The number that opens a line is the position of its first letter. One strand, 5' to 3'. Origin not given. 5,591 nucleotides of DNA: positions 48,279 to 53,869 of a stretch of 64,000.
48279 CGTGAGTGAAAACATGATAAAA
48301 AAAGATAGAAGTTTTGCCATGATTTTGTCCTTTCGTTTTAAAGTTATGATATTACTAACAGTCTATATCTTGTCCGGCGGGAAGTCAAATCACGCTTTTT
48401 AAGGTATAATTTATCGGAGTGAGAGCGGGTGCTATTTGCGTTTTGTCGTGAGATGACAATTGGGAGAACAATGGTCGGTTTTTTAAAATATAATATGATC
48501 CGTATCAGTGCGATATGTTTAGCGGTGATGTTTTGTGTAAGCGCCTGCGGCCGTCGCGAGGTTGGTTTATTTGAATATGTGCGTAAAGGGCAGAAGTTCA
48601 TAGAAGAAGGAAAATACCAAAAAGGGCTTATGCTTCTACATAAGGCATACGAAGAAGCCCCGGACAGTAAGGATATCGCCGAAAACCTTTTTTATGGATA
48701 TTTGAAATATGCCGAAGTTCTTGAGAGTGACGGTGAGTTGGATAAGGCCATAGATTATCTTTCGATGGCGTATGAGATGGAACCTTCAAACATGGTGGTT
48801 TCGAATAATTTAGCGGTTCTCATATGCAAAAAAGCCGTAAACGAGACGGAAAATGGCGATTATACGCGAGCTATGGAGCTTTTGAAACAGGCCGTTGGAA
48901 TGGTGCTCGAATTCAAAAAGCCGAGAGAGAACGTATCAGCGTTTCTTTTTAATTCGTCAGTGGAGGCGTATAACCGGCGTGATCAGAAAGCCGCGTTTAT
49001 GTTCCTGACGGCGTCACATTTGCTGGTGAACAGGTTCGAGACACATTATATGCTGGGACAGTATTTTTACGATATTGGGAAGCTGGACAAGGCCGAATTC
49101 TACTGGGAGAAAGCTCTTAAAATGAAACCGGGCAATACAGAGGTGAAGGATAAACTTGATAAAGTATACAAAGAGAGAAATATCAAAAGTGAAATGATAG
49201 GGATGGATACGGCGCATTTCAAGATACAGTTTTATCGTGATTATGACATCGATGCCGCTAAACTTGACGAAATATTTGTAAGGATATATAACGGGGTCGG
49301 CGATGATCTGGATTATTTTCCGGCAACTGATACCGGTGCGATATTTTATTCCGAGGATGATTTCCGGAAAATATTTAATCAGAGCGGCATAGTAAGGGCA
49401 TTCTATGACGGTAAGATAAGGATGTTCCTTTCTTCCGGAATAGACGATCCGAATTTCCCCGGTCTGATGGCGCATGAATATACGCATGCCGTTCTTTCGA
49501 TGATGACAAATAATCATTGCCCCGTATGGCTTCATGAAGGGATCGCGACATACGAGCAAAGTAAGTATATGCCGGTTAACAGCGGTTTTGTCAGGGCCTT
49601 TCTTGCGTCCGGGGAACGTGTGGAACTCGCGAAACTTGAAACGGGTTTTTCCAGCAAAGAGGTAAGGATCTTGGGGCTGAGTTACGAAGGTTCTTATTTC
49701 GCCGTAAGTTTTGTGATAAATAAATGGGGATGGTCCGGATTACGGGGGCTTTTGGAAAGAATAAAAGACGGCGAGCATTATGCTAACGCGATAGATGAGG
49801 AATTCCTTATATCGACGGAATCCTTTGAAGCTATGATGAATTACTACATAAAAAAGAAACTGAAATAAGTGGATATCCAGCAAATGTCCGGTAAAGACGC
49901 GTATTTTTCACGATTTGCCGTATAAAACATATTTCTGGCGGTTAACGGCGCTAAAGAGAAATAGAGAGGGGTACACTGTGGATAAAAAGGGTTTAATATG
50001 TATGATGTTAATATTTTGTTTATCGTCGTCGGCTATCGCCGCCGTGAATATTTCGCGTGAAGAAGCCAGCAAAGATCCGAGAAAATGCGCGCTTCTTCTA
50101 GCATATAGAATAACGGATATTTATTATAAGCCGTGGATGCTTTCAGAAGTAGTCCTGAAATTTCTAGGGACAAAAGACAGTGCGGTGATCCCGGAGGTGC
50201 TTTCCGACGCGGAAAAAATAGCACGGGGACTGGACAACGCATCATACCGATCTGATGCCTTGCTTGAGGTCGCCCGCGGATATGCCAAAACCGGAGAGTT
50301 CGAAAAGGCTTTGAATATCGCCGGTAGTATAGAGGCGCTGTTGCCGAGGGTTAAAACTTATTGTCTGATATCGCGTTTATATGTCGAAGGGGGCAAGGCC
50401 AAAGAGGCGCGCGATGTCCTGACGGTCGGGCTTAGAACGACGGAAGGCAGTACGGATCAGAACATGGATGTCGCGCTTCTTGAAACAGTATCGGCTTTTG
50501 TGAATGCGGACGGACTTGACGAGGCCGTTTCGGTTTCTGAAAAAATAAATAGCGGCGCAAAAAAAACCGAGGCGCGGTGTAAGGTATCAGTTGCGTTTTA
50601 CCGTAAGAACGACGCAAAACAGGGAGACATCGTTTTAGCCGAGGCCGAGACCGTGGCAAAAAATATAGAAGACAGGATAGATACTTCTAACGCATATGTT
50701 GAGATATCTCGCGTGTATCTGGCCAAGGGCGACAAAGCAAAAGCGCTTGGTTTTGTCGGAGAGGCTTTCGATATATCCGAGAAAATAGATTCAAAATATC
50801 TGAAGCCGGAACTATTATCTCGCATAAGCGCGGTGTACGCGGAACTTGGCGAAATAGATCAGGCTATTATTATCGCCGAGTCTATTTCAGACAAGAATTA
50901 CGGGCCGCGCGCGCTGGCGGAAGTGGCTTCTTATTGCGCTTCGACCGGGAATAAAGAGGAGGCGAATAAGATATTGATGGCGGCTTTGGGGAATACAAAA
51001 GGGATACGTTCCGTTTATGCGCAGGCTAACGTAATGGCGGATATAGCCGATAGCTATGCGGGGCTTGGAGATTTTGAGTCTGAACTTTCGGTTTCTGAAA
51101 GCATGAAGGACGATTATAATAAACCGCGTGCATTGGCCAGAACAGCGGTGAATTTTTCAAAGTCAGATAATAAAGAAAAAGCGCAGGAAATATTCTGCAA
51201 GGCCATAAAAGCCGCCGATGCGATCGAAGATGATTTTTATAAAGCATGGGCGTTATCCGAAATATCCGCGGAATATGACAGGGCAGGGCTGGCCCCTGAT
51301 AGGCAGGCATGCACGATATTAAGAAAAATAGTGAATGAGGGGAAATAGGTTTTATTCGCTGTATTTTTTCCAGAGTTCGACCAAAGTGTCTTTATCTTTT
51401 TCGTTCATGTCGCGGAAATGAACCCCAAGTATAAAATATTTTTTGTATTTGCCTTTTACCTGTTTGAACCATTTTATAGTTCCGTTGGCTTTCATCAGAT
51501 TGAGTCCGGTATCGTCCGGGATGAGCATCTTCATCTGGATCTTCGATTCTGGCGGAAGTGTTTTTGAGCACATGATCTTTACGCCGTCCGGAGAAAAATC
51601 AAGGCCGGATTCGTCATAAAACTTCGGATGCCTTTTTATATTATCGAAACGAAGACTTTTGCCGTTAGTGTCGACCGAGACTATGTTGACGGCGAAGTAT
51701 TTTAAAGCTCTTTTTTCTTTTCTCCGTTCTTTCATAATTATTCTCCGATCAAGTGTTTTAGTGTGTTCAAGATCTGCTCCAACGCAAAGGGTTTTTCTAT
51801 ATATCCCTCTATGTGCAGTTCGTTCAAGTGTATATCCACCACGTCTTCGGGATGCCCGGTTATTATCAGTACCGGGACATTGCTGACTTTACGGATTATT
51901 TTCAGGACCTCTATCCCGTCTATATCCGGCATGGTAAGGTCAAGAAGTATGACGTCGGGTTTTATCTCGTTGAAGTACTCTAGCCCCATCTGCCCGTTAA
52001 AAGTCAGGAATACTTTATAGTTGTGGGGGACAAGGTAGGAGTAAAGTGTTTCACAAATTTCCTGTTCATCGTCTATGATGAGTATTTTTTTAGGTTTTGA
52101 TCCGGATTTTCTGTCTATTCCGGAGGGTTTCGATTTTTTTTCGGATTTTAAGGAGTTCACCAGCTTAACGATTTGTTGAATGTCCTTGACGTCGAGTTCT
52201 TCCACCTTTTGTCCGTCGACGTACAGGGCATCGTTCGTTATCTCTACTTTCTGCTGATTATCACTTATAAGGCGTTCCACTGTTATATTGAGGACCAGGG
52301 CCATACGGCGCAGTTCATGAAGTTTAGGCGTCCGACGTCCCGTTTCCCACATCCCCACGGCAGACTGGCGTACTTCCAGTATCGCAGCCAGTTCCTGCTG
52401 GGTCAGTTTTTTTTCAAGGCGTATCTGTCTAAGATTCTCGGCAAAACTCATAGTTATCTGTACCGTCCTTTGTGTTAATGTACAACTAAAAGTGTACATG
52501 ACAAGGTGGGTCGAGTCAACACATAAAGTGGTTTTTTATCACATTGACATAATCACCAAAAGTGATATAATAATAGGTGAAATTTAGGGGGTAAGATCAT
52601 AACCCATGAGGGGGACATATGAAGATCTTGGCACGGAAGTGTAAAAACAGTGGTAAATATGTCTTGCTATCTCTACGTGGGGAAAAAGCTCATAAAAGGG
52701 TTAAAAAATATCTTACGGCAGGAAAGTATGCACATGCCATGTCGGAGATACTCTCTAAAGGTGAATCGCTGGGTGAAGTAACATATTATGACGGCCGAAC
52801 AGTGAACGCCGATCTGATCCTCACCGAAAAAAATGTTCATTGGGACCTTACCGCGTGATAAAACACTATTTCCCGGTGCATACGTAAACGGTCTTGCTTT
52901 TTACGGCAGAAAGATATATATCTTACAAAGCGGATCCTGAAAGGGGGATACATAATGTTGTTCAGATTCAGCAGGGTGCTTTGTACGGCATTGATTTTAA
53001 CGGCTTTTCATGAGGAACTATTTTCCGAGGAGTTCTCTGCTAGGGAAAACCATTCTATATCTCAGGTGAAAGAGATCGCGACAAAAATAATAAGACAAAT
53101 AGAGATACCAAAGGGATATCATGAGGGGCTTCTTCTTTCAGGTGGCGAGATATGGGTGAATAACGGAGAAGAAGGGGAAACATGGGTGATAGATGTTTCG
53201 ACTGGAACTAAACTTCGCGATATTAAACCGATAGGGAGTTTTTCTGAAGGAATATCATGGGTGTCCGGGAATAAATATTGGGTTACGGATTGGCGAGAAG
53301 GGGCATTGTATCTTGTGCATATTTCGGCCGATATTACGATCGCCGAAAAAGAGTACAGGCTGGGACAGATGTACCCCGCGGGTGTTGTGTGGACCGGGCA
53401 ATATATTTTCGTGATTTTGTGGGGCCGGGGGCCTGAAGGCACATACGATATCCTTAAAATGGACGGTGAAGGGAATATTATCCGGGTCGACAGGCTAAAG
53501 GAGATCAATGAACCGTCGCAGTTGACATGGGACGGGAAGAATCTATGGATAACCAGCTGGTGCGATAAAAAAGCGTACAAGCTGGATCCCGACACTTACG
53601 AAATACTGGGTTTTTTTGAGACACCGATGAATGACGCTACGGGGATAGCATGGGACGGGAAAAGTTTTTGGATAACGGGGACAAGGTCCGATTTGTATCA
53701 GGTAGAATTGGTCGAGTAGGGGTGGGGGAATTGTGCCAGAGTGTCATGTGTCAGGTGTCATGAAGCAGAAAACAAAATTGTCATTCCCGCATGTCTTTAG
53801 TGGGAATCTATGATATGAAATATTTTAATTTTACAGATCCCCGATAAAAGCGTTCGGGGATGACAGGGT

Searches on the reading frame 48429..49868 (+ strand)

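Call 63: search_protein_families(library=pfam, proteins=[window:48429-49868:+], max_evalue=0.001)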
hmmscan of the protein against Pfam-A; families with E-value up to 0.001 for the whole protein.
window:48429-49868:+ (479 aa): 12 families
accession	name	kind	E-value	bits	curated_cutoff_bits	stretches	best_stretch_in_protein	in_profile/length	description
PF13485.12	Peptidase_MA_2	-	6.9e-14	52.6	32.4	1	347-470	70-195/201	Peptidase MA superfamily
PF13428.12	TPR_14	-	3.4e-13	49.3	23.5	0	91-129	4-42/44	Tetratricopeptide repeat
PF07719.23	TPR_2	-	1.3e-11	44.1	27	1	204-236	2-34/34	Tetratricopeptide repeat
PF00515.34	TPR_1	-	1.5e-10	40.9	27.8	1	204-236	2-34/34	Tetratricopeptide repeat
PF14559.12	TPR_19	-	4.6e-09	36.9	25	0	58-112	2-49/68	Tetratricopeptide repeat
PF13424.12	TPR_12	-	3.9e-07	30.6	30.1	0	91-157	6-73/77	Tetratricopeptide repeat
PF13181.12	TPR_8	-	1.5e-06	28.4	25.7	0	204-235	2-33/34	Tetratricopeptide repeat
PF13432.12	TPR_16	-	6e-06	27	32.7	0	91-120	34-63/65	Tetratricopeptide repeat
PF04212.24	MIT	-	7.4e-05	23.2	30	0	129-181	4-57/66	MIT (microtubule interacting and transport) domain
PF13431.12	TPR_17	-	0.00022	21.7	24.4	0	114-148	5-32/34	Tetratricopeptide repeat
PF12895.13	ANAPC3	-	0.00037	21.2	27.2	0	180-227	33-80/82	Anaphase-promoting complex, cyclosome, subunit 3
PF23914.1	TPR_CcmH_CycH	-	0.00099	19.4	42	0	70-155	73-147/158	Cytochrome c-type biogenesis protein H TPR domain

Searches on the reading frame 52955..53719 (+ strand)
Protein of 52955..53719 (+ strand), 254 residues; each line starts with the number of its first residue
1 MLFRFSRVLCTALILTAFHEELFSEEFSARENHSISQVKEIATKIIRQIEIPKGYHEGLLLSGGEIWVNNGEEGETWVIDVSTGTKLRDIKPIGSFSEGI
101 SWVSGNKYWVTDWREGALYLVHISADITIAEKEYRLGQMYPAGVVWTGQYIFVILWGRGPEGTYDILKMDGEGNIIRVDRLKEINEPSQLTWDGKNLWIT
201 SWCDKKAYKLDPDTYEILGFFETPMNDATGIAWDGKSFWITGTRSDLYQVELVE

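Call 63: search_protein_families(library=pfam, proteins=[window:52955-53719:+], max_evalue=0.001)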
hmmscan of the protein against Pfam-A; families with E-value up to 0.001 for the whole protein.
window:52955-53719:+ (254 aa): 1 family
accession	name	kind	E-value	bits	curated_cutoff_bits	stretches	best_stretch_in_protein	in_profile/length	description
PF05096.18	Glu_cyclase_2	-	5e-07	29.8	22.3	1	29-221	12-204/249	Glutamine cyclotransferase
